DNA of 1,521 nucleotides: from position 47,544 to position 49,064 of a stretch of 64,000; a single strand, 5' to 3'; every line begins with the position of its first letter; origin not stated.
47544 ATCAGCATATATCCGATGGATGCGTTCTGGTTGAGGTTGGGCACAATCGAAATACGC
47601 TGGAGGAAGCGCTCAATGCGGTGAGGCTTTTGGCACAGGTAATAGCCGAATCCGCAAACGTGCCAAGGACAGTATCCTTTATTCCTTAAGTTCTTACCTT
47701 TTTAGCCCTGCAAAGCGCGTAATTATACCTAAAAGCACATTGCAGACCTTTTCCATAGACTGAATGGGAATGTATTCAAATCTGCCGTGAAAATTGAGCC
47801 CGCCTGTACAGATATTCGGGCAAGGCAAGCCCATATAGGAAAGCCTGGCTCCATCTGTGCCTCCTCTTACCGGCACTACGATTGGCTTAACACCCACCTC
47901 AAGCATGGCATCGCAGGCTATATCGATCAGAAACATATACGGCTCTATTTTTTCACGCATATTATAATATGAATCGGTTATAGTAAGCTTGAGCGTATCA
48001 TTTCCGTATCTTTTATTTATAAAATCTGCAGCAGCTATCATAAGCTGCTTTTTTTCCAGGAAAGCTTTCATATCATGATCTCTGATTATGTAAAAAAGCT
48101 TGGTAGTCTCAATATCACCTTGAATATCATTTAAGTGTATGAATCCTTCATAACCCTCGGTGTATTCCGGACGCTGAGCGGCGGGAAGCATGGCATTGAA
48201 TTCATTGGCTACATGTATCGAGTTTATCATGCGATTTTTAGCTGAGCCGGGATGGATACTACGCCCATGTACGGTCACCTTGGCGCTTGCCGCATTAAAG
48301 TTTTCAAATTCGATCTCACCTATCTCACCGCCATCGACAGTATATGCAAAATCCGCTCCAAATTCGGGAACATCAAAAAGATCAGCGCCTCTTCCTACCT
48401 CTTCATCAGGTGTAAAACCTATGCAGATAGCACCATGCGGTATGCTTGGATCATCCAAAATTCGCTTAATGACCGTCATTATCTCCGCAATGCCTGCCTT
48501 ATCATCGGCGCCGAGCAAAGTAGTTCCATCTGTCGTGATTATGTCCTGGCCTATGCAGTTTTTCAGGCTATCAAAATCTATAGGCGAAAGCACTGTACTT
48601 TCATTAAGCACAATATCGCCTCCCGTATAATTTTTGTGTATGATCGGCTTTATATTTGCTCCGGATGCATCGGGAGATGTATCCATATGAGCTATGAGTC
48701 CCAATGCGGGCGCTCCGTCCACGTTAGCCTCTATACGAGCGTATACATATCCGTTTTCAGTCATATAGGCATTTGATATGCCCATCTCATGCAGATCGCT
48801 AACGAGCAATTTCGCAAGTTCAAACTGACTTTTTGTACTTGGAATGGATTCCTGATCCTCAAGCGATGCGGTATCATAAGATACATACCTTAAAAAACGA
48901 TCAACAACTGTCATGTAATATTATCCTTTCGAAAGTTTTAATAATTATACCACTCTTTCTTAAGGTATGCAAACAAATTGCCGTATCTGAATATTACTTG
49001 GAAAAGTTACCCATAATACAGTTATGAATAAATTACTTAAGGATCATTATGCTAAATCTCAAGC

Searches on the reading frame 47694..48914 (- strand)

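Call 53: search_protein_families(library=ncbifam, proteins=[window:47694-48914:-])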
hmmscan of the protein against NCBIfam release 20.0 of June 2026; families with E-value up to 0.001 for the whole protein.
window:47694-48914:- (406 aa): 12 families
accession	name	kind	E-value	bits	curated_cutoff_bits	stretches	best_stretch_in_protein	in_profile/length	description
NF003976.0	PRK05469.1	subfamily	1.5e-177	590.5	255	1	2-402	4-406/409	tripeptide aminopeptidase PepT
TIGR01882.1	peptidase-T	equivalog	1.2e-151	505.3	285.75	1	3-401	5-406/410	peptidase T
NF009920.0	PRK13381.1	subfamily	2.8e-139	464.5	293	1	2-401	8-408/412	peptidase T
TIGR01883.1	PepT-like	hypoth_equivalog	9e-33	113.7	274.25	1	116-398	79-360/361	peptidase T-like protein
NF006399.0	PRK08651.1-2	equivalog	7.2e-10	38.4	381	0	136-242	107-216/405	succinyl-diaminopimelate desuccinylase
NF006326.0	PRK08554.1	equivalog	6.5e-07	28.5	354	0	136-175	110-147/446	peptidase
TIGR01910.1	DapE-ArgE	subfamily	9.6e-07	28.3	217.6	0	137-239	105-212/373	ArgE/DapE family deacylase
NF004788.0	PRK06133.1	subfamily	6e-06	25.4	349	1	136-232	142-241/417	glutamate carboxypeptidase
TIGR01893.1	aa-his-dipept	subfamily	8.2e-06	24.8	343.75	1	115-201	88-170/478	beta-Ala-His dipeptidase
NF006400.0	PRK08651.1-3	equivalog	6.2e-05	21.9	374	0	136-233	122-221/410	succinyl-diaminopimelate desuccinylase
NF005602.0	PRK07338.1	equivalog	0.00053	18.7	357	0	136-390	130-388/409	hydrolase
TIGR01900.1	dapE-gram_pos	equivalog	0.0007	18.6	304.2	0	346-394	297-346/351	succinyl-diaminopimelate desuccinylase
